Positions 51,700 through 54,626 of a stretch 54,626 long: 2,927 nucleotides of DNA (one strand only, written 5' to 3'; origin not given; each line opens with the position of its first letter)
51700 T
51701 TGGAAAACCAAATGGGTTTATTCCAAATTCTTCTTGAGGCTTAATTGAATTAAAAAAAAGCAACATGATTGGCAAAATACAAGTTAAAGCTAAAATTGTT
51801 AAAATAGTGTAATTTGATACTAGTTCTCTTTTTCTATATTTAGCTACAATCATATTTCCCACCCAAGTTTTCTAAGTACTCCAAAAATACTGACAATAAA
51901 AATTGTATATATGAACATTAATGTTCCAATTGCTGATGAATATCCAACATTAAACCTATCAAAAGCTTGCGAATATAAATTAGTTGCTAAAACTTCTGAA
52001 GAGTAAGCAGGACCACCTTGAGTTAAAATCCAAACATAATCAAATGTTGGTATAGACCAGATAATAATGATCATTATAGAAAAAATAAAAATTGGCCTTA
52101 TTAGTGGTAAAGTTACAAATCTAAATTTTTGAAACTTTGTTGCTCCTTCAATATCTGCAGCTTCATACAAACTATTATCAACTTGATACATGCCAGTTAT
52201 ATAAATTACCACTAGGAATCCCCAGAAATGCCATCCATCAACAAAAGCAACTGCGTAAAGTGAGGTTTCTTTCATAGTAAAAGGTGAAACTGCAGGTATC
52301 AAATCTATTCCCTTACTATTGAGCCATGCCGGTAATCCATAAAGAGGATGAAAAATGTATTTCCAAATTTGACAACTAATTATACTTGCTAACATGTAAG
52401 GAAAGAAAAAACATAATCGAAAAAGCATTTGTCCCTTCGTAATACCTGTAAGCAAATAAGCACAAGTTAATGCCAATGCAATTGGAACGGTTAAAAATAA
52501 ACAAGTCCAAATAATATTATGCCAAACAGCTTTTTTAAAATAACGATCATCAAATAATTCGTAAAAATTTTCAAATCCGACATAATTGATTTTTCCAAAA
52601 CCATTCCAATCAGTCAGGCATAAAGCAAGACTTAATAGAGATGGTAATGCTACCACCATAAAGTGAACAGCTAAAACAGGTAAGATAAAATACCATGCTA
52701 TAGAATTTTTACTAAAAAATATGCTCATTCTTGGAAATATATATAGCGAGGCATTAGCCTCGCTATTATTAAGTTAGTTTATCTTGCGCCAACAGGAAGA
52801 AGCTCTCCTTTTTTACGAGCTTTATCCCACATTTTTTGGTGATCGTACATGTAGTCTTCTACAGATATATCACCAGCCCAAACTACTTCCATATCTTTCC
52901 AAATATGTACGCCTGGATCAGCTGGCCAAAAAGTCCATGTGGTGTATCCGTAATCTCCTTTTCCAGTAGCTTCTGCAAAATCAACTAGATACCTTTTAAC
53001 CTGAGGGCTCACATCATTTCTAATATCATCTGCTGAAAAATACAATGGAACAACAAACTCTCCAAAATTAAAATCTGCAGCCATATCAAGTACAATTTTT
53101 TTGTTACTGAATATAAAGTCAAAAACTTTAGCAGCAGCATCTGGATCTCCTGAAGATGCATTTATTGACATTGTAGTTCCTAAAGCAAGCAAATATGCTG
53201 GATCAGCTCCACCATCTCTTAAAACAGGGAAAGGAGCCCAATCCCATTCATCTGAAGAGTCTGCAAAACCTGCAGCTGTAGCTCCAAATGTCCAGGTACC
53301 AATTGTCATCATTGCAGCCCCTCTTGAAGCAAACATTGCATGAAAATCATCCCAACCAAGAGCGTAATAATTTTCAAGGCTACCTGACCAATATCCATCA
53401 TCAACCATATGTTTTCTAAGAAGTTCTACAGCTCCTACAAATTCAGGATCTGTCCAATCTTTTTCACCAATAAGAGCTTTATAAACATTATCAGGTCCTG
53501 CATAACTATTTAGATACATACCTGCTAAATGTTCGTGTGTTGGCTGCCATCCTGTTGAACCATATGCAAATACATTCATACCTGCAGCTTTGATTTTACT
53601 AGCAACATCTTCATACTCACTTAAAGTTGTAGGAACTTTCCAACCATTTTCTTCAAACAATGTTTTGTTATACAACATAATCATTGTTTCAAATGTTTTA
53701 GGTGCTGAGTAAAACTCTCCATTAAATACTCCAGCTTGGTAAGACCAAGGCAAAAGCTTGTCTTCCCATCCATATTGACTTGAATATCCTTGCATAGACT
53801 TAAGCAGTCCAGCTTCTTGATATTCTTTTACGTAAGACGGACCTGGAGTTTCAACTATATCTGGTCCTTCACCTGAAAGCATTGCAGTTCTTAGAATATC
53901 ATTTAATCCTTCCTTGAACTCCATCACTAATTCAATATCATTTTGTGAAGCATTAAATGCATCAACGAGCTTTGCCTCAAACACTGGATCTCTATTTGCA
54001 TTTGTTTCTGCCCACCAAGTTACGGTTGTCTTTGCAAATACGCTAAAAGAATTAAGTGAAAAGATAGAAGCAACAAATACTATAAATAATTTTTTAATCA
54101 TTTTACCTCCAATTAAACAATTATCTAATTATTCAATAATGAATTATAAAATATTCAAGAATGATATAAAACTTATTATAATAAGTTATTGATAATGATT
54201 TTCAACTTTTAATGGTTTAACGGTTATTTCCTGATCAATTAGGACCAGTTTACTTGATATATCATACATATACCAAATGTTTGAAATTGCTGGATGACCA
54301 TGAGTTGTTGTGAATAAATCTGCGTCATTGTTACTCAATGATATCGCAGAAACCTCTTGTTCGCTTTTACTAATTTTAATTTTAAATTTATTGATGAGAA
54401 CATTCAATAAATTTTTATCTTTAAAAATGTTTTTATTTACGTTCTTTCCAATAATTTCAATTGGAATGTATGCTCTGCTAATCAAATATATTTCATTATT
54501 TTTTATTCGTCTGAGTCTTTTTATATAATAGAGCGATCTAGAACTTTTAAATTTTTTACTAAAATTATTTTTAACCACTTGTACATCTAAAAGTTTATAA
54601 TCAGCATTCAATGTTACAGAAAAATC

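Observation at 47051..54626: Sugar-type ABC importer with an upstream UTRA-domain regulator and no ATPase gene, wired to an ARH-fold enzyme, an aldo-keto reductase and a nitrilase-family amidase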

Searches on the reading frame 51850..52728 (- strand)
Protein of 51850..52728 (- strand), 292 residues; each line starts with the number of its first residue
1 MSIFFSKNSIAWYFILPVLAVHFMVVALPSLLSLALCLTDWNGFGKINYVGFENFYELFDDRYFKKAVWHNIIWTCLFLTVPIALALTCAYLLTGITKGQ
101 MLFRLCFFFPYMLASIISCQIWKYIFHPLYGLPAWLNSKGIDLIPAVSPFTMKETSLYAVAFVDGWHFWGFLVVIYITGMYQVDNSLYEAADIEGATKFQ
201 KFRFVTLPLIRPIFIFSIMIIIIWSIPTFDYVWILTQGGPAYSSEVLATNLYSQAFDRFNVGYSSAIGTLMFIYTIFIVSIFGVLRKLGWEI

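Call 3: search_protein_families(library=pfam, proteins=[window:51850-52728:-], max_evalue=0.01)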
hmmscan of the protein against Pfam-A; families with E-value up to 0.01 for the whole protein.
window:51850-52728:- (292 aa): 1 family
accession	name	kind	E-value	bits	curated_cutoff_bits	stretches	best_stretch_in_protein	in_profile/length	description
PF00528.27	BPD_transp_1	-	1.2e-06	28.8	26.4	1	101-282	18-174/184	Binding-protein-dependent transport system inner membrane component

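Call 5: search_protein_families(library=ncbifam, proteins=[window:51850-52728:-], max_evalue=0.01)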
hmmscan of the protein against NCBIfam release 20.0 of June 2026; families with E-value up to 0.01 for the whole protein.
window:51850-52728:- (292 aa): 17 families
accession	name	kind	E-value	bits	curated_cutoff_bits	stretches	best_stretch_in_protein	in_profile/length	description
NF007852.0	PRK10561.1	equivalog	2.1e-22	80.3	335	1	5-279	8-282/295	sn-glycerol-3-phosphate ABC transporter permease UgpA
NF040931.1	ABC_arch_GlcT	equivalog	7.2e-22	78.3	360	1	15-283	2-268/278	glucose ABC transporter permease GlcT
TIGR03262.1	PhnU2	equivalog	4.5e-15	55.3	593.25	1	14-284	6-255/546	putative 2-aminoethylphosphonate ABC transporter permease subunit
NF008232.0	PRK10999.1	equivalog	1.3e-14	53.8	392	1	47-273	262-502/520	maltose ABC transporter permease MalF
TIGR01581.1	Mo_ABC_porter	hypoth_equivalog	3.8e-07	29.8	210.3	1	49-278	4-223/225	ABC transporter permease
NF007044.0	PRK09497.1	equivalog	9.9e-07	28.5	348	1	15-274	12-264/285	spermidine/putrescine ABC transporter permease PotB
NF008208.0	PRK10971.1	equivalog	7.7e-06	25.6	415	1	183-284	166-265/277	sulfate/thiosulfate ABC transporter permease CysT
TIGR00969.1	3a0106s02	subfamily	1.1e-05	25.1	240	1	44-283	39-267/272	sulfate ABC transporter permease subunit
NF008231.0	PRK10998.1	equivalog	1.5e-05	24.7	261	1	172-246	172-247/296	maltose ABC transporter permease MalG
TIGR02140.1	permease_CysW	equivalog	2.9e-05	23.7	329.1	1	42-277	23-247/261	sulfate ABC transporter permease subunit CysW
NF008620.0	PRK11602.1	equivalog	3.4e-05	23.2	442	1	50-281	48-271/291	sulfate/thiosulfate ABC transporter permease CysW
NF040839.1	tungstate_WtpB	equivalog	0.00014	21.6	340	1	63-286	32-248/251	tungstate ABC transporter permease WtpB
NF007047.0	PRK09500.1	equivalog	0.00045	19.9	326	1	171-281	142-247/257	spermidine/putrescine ABC transporter permease PotC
TIGR02141.1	modB_ABC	equivalog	0.00049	19.8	182.6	1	173-278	95-201/208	molybdate ABC transporter permease subunit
NF006939.0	PRK09421.1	equivalog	0.00083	18.8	262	0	180-222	116-158/230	molybdate ABC transporter permease subunit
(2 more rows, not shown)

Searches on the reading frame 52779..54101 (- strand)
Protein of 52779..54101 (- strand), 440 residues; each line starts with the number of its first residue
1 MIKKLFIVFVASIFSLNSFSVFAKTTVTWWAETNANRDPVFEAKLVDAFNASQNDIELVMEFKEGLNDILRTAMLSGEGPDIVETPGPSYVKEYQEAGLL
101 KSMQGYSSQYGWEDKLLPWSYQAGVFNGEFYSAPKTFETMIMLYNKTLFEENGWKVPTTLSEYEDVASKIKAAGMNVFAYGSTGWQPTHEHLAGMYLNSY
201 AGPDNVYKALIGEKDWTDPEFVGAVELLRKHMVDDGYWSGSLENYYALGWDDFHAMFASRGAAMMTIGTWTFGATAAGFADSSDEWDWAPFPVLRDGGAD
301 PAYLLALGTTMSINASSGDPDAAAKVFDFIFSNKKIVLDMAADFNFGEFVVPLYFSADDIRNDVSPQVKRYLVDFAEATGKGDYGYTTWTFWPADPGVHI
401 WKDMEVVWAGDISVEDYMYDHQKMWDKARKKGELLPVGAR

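Call 3: search_protein_families(library=pfam, proteins=[window:52779-54101:-], max_evalue=0.01)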
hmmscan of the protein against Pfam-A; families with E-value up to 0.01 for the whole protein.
window:52779-54101:- (440 aa): 1 family
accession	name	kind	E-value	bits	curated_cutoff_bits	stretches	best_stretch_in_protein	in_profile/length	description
PF01547.30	SBP_bac_1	-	2.3e-26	93.9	26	1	40-334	9-304/307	Bacterial extracellular solute-binding protein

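Call 5: search_protein_families(library=ncbifam, proteins=[window:52779-54101:-], max_evalue=0.01)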
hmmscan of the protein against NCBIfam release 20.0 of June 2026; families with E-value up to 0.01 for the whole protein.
window:52779-54101:- (440 aa): 5 families
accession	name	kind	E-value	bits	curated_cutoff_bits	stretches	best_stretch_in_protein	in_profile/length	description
TIGR03850.1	bind_CPR_0540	equivalog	1.9e-21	76.2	299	1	43-429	51-436/437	carbohydrate ABC transporter substrate-binding protein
TIGR03851.1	chitin_NgcE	equivalog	7.1e-14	51.6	399.65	1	57-270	71-290/450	N-acetylglucosamine/diacetylchitobiose ABC transporter substrate-binding protein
NF007011.0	PRK09474.1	equivalog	5.9e-09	35.2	291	1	10-182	16-177/396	maltose/maltodextrin ABC transporter substrate-binding protein MalE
NF053763.1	ABCarbgalBndGanS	equivalog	2.6e-07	29.8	700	1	46-172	57-178/420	galactooligosaccharide ABC transporter substrate-binding protein GanS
NF008211.0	PRK10974.1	equivalog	4.2e-07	28.9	411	1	19-238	21-248/439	sn-glycerol-3-phosphate ABC transporter substrate-binding protein UgpB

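Call 39: search_solved_structures(query=window:52779-54101:-, max_evalue=0.001)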
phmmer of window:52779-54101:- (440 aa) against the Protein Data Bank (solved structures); distinct sequences matched with E-value up to 0.001: 456 (the best 60 are shown).
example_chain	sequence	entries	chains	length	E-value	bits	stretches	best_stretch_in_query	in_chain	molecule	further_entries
4g68_B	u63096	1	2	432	6.7e-20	74.7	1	20-331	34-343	ABC transporter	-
4g68_A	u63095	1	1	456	7.9e-20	74.5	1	20-331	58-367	ABC transporter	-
3vxb_A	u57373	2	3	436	1.2e-19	73.9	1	69-324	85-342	Putative sugar-binding lipoprotein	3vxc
8xba_A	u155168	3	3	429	4.7e-17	65.4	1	4-332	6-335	XylA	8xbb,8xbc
7ehp_A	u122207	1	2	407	2.4e-15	59.7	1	68-315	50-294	chitin oligosaccahride binding protein NagB1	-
5dvf_A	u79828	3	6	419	1.2e-13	54.2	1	68-361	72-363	Binding protein component of ABC sugar transporter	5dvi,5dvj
5xpj_A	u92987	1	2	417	1.2e-13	54.1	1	68-361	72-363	Binding protein component of ABC sugar transporter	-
9h0n_A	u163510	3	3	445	1.7e-13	53.6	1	44-378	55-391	Extracellular solute-binding protein, family 1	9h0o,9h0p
3zkk_A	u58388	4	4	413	6.6e-12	48.4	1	24-317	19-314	XOS BINDING PROTEIN | PUTATIVE SUGAR TRANSPORTER SOLUTE-BINDING PROTEIN | SUGAR TRANSPORTER SOLUTE-BINDING PROTEIN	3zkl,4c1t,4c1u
9vus_A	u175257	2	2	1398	1.5e-11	47.2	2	55-177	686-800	Soluble cytochrome b562,2-oxoglutarate receptor 1,Soluble cytochrome b562,2-oxoglutarate r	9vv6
8jbg_B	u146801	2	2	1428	1.6e-11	47.1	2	55-177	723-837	Neuromedin-K receptor (NK3R-pFastbac1) | NK3R-pFastbac1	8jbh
1elj_A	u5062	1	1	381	1.5e-10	44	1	28-152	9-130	MALTODEXTRIN-BINDING PROTEIN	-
8art_A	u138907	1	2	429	7.2e-10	41.7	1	21-183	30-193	Putative secreted maltose-binding protein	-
5ci5_A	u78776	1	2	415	9.6e-10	41.3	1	25-331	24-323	Extracellular solute-binding protein family 1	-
7eho_A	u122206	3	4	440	2.3e-09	40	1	70-276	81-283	Chitin oligosaccharide binding protein NagB2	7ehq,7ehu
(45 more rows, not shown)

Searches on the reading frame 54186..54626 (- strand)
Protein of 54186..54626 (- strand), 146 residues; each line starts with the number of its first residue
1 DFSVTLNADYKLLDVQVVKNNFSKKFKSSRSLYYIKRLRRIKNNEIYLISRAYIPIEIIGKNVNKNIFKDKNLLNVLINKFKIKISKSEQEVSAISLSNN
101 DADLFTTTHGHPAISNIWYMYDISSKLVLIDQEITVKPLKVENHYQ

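Call 3: search_protein_families(library=pfam, proteins=[window:54186-54626:-], max_evalue=0.01)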
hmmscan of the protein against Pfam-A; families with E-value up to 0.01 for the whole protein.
window:54186-54626:- (146 aa): 1 family
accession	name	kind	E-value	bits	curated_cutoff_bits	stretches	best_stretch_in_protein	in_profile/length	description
PF07702.18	UTRA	-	4.7e-10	39.9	23.8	1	28-132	30-132/141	UTRA domain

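Call 5: search_protein_families(library=ncbifam, proteins=[window:54186-54626:-], max_evalue=0.01)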
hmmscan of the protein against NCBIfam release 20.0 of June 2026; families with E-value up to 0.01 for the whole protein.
window:54186-54626:- (146 aa): 2 families
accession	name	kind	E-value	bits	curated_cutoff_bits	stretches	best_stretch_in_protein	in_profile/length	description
NF041547.1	GntR_LSA1692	equivalog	1.4e-07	31.3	275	1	18-132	105-216/233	GntR family transcriptional regulator, LSA1692 subfamily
TIGR03337.1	phnR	equivalog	0.00012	21.8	296.75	1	25-133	112-217/231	phosphonate utilization transcriptional regulator PhnR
